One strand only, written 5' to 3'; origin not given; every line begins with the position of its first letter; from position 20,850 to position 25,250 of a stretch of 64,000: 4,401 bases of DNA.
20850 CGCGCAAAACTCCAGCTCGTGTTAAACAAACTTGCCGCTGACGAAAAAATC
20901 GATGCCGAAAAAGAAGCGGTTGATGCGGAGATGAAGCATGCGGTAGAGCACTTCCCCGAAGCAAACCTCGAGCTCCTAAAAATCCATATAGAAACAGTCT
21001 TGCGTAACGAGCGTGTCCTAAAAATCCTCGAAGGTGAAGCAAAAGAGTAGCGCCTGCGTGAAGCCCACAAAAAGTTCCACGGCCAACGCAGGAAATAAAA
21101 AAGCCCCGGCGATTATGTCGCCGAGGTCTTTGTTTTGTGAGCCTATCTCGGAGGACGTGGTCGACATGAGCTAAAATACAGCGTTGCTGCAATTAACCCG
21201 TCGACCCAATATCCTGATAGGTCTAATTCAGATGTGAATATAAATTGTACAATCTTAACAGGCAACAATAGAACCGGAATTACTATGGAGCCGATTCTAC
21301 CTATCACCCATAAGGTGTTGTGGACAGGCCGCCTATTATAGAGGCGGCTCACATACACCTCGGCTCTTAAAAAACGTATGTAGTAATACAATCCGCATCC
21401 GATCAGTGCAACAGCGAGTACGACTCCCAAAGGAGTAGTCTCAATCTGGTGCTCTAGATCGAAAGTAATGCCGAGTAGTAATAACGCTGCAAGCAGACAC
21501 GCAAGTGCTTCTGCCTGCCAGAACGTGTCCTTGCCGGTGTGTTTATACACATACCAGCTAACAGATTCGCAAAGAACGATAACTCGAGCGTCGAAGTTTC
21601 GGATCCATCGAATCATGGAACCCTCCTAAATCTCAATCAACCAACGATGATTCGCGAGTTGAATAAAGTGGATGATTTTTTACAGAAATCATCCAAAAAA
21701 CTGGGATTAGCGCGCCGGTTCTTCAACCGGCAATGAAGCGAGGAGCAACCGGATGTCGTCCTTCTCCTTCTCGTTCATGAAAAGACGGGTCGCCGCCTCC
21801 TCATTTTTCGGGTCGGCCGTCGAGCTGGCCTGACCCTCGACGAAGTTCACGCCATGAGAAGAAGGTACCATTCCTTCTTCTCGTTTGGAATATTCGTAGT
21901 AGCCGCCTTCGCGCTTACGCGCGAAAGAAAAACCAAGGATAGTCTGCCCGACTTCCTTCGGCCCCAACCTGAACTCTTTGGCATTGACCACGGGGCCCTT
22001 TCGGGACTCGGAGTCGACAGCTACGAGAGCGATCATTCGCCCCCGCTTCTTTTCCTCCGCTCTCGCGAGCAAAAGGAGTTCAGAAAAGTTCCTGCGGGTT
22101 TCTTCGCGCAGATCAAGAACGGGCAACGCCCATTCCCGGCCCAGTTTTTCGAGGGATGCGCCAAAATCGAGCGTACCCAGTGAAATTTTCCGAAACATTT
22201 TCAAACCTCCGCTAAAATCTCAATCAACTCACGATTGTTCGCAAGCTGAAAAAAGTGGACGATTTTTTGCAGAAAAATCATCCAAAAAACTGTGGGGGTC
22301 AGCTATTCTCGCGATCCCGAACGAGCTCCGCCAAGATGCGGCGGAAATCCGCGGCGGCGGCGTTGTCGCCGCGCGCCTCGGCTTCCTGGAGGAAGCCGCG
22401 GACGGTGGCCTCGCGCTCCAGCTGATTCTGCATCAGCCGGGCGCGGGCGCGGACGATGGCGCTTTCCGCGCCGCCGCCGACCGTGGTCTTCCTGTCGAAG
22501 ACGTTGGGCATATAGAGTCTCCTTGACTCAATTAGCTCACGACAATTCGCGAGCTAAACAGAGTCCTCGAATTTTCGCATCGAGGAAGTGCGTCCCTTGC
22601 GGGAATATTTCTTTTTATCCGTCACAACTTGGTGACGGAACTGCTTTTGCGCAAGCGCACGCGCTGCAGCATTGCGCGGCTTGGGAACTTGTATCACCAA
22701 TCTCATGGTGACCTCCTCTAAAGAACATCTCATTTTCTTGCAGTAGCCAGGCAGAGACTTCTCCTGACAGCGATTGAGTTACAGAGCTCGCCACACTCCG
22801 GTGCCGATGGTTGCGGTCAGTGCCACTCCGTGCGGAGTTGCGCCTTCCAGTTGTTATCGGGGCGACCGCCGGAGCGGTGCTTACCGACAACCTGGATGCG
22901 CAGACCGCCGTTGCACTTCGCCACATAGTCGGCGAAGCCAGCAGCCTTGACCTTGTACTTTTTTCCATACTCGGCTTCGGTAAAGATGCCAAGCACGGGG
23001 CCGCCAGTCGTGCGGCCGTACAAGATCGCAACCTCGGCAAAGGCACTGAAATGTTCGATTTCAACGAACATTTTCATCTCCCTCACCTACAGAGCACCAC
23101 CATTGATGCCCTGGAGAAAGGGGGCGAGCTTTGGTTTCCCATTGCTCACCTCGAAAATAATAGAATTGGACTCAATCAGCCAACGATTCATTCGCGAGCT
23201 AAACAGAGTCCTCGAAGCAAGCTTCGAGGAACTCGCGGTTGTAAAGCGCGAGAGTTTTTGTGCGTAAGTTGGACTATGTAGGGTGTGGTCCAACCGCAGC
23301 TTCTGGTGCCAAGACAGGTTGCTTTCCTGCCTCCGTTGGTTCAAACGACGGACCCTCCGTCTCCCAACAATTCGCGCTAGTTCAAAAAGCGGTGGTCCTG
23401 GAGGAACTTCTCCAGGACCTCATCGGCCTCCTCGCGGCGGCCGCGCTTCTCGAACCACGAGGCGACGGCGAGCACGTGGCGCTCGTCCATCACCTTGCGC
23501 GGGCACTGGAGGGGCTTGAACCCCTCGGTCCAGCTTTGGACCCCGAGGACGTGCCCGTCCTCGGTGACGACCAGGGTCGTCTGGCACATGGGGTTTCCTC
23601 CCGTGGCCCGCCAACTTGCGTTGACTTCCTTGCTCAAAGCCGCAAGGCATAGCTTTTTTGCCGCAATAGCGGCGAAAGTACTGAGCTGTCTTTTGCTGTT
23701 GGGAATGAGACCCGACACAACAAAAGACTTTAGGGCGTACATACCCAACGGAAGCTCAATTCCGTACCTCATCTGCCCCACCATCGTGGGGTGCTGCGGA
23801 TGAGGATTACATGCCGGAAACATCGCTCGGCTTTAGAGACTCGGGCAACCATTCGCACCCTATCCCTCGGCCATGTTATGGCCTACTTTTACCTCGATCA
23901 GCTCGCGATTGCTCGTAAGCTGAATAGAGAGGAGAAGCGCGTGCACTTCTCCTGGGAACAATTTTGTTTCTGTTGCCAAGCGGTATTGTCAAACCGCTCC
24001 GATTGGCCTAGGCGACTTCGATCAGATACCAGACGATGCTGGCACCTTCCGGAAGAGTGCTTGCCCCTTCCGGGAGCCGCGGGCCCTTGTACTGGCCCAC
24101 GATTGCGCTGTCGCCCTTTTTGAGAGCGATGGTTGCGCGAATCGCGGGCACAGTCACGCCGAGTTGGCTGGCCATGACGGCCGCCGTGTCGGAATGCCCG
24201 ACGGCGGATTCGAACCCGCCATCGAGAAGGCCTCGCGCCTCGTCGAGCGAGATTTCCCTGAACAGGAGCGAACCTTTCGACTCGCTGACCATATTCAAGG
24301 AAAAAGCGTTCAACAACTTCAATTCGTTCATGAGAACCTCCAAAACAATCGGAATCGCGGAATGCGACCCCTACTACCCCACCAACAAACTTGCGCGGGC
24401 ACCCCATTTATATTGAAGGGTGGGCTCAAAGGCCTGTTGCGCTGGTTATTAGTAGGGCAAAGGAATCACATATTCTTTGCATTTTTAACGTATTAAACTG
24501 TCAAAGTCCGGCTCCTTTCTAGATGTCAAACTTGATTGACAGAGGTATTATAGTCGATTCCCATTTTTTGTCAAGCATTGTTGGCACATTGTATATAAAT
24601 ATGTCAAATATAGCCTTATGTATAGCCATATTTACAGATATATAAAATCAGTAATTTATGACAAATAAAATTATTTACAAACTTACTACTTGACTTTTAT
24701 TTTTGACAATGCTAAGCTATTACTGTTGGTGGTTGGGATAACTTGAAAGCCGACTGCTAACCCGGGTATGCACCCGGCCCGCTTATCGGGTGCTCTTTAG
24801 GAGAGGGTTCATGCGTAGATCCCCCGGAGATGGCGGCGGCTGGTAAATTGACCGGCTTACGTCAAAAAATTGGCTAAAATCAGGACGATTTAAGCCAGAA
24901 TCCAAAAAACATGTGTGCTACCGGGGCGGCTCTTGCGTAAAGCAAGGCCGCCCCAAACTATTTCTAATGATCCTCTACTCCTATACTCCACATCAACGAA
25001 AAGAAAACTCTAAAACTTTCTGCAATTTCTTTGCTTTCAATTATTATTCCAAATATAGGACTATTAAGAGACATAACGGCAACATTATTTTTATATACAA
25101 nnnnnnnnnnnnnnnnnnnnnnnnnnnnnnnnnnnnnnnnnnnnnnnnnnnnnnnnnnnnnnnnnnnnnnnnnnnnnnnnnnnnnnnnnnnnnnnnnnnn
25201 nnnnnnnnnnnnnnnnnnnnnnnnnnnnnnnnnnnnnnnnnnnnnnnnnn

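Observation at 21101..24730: Cassette-like array of seven same-strand small genes with a recurring ~40-bp palindromic junction element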

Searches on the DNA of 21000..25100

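Call 40: search_rna_families(source=window, start=21000, end=25100, threshold=evalue, max_evalue=5)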
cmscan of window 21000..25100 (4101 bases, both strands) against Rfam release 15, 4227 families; matches with E-value up to 5: 3.
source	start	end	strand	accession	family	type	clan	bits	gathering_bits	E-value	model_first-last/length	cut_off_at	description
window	21094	21243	-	RF00514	His_leader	Cis-reg; leader;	-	24.7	49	0.54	1-126/126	no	Histidine operon leader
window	24620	24667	-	RF03995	mir-7957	Gene; miRNA;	-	20.8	76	2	1-59/59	no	mir-7957 microRNA precursor family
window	21907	21942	+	RF01100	PK-BYV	Cis-reg;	-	20.2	50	0.57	1-40/40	no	3'-terminal pseudoknot in BYV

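Call 91: search_with_rna_model(model_id=R1, source=window, start=21000, end=25000, filters=off, max_evalue=10)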
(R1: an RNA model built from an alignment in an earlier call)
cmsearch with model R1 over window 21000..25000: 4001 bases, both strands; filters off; matches with E-value up to 10: 20.
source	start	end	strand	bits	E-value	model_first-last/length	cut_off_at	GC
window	21630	21672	-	61.1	6.8e-14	1-43/43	no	0.4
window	22217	22259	-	60.8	8.3e-14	1-43/43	no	0.4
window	22525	22567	-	55.8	1.4e-12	1-43/43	no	0.47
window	23169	23212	-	52.2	1.1e-11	1-43/43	no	0.48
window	23891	23933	-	52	1.2e-11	1-43/43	no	0.51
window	23898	23923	+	19.4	0.0011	11-36/43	no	0.54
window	22532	22557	+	15.6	0.0091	11-36/43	no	0.46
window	21768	21790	-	15.1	0.012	1-43/43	no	0.43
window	21025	21051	-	7.9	0.7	1-43/43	no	0.48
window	22224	22249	+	7.5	0.87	11-36/43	no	0.46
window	22725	22780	+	6.7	1.4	1-43/43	no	0.46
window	24095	24149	-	6.1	1.9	14-33/43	no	0.64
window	22030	22039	-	5.7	2.4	19-28/43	no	0.5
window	24112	24126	+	5.1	3.3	1-43/43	no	0.53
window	23684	23711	+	5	3.6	1-43/43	no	0.46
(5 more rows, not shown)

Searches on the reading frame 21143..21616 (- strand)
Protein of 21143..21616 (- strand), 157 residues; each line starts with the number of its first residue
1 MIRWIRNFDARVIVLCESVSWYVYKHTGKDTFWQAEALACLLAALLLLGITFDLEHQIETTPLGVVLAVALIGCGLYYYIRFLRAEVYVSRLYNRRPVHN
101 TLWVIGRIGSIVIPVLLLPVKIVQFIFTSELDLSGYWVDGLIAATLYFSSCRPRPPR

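Call 7: search_protein_families(library=pfam, max_evalue=1, proteins=[window:21143-21616:-])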
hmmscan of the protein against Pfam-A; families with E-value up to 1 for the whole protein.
window:21143-21616:- (157 aa): 3 families
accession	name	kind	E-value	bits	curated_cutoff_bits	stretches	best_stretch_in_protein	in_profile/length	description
PF19744.4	DUF6232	-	0.011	16.6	27.4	1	34-105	32-89/117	Family of unknown function (DUF6232)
PF13567.11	DUF4131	-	0.044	13.9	31.6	1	38-110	9-75/165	Domain of unknown function (DUF4131)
PF02656.20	DUF202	-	0.22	12.4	23.4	1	37-86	17-66/68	Domain of unknown function (DUF202)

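Call 8: search_protein_families(library=phrogs, max_evalue=0.01, proteins=[window:21143-21616:-])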
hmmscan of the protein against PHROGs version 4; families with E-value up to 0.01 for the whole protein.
window:21143-21616:- (157 aa): 0 families

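Call 9: search_protein_families(library=ncbifam, max_evalue=0.1, proteins=[window:21143-21616:-])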
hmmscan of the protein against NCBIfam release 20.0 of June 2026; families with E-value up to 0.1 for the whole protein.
window:21143-21616:- (157 aa): 0 families

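Call 10: search_protein_families(library=padloc, max_evalue=0.01, proteins=[window:21143-21616:-])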
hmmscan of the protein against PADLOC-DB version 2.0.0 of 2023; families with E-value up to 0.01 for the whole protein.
window:21143-21616:- (157 aa): 0 families

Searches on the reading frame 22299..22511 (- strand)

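Call 7: search_protein_families(library=pfam, max_evalue=1, proteins=[window:22299-22511:-])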
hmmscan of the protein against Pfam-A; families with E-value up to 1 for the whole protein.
window:22299-22511:- (70 aa): 2 families
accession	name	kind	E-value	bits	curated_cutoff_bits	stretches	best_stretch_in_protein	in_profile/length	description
PF03693.20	ParD_antitoxin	-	0.083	13.8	21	1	15-65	28-77/81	Bacterial antitoxin of ParD toxin-antitoxin type II system and RHH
PF23493.1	CysS_C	-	0.66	10.6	23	0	16-35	8-27/51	Cysteinyl-tRNA ligase anticodon binding domain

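Call 8: search_protein_families(library=phrogs, max_evalue=0.01, proteins=[window:22299-22511:-])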
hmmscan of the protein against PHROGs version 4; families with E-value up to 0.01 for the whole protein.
window:22299-22511:- (70 aa): 0 families

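Call 9: search_protein_families(library=ncbifam, max_evalue=0.1, proteins=[window:22299-22511:-])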
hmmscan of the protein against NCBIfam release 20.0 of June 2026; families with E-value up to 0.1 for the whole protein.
window:22299-22511:- (70 aa): 1 family
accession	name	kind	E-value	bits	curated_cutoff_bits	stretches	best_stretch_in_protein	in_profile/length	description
TIGR02606.1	antidote_CC2985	hypoth_equivalog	0.044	13.8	46.2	1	16-56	26-68/70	type II toxin-antitoxin system ParD family antitoxin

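Call 10: search_protein_families(library=padloc, max_evalue=0.01, proteins=[window:22299-22511:-])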
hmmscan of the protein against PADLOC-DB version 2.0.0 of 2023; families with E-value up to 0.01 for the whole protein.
window:22299-22511:- (70 aa): 0 families

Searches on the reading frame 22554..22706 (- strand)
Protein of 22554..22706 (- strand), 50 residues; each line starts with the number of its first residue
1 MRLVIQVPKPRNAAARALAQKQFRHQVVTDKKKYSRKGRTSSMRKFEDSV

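Call 7: search_protein_families(library=pfam, max_evalue=1, proteins=[window:22554-22706:-])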
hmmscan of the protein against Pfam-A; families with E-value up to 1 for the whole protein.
window:22554-22706:- (50 aa): 2 families
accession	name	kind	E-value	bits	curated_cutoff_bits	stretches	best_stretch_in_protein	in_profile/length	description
PF23876.1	DUF7230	-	4.2e-07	30.4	27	1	8-47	1-39/42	Family of unknown function (DUF7230)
PF13592.12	HTH_33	-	0.068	13.2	25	1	2-25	35-58/60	Winged helix-turn helix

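Call 8: search_protein_families(library=phrogs, max_evalue=0.01, proteins=[window:22554-22706:-])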
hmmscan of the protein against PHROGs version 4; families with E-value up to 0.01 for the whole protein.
window:22554-22706:- (50 aa): 2 families
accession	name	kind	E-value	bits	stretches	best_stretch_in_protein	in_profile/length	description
phrog_20887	-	unknown function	1.5e-05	25.8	1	9-37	2-30/46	-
phrog_2701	-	unknown function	0.0036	18.3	1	16-38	15-37/46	-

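Call 9: search_protein_families(library=ncbifam, max_evalue=0.1, proteins=[window:22554-22706:-])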
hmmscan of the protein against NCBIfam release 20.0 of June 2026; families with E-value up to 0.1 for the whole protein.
window:22554-22706:- (50 aa): 0 families

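Call 10: search_protein_families(library=padloc, max_evalue=0.01, proteins=[window:22554-22706:-])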
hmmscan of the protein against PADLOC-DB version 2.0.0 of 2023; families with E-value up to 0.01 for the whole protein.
window:22554-22706:- (50 aa): 0 families

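Call 39: search_solved_structures(query=A3, max_evalue=10, show_alignments=3)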
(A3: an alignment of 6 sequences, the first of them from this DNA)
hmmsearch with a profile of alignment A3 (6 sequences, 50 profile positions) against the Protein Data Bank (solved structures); distinct sequences matched with E-value up to 10: 7.
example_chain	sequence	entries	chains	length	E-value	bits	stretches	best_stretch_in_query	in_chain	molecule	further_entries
5mgp_w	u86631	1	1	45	0.042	17.1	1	12-39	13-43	Alternative ribosome-rescue factor A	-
5u4i_w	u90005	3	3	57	0.043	17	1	12-40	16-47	Alternative ribosome-rescue factor A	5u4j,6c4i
5mdw_6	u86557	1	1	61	0.045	17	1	12-40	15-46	Alternative ribosome-rescue factor A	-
5mdv_6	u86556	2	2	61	0.045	17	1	12-40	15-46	Alternative ribosome-rescue factor A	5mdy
7oj0_6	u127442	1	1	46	0.055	16.7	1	12-39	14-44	Alternative ribosome-rescue factor A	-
5h5u_3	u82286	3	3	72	0.071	16.3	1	12-40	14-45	Alternative ribosome-rescue factor A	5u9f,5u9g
5i8l_A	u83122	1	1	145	0.59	13.4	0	16-31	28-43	Lysozyme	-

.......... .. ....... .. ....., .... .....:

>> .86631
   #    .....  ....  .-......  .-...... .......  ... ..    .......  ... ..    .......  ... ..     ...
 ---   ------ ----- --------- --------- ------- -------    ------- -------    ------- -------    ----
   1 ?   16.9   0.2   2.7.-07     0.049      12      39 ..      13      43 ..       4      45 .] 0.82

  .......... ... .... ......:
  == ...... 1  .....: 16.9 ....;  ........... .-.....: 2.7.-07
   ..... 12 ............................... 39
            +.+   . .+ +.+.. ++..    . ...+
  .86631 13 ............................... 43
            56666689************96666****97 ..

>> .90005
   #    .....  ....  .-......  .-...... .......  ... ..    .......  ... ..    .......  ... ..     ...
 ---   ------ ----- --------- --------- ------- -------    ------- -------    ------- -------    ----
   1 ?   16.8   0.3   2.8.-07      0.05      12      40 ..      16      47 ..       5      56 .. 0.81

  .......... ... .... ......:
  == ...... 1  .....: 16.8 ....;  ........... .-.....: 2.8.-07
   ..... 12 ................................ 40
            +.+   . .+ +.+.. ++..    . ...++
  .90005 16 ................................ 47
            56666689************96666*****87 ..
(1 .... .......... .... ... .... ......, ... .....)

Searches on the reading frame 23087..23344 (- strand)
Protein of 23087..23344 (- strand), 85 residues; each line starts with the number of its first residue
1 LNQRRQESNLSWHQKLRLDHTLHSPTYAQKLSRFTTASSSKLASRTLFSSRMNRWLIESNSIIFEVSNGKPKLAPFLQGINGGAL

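Call 7: search_protein_families(library=pfam, max_evalue=1, proteins=[window:23087-23344:-])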
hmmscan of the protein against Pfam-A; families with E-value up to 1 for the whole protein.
window:23087-23344:- (85 aa): 1 family
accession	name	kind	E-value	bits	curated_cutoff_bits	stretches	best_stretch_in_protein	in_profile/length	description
PF04112.18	Mak10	-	0.28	11.1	24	1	8-43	63-98/165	Mak10 subunit, NatC N(alpha)-terminal acetyltransferase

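Call 8: search_protein_families(library=phrogs, max_evalue=0.01, proteins=[window:23087-23344:-])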
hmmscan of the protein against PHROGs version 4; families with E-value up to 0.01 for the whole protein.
window:23087-23344:- (85 aa): 0 families

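Call 9: search_protein_families(library=ncbifam, max_evalue=0.1, proteins=[window:23087-23344:-])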
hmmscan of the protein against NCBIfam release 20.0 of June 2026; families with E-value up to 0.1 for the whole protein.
window:23087-23344:- (85 aa): 0 families

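Call 10: search_protein_families(library=padloc, max_evalue=0.01, proteins=[window:23087-23344:-])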
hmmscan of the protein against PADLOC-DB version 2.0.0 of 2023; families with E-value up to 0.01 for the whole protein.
window:23087-23344:- (85 aa): 0 families
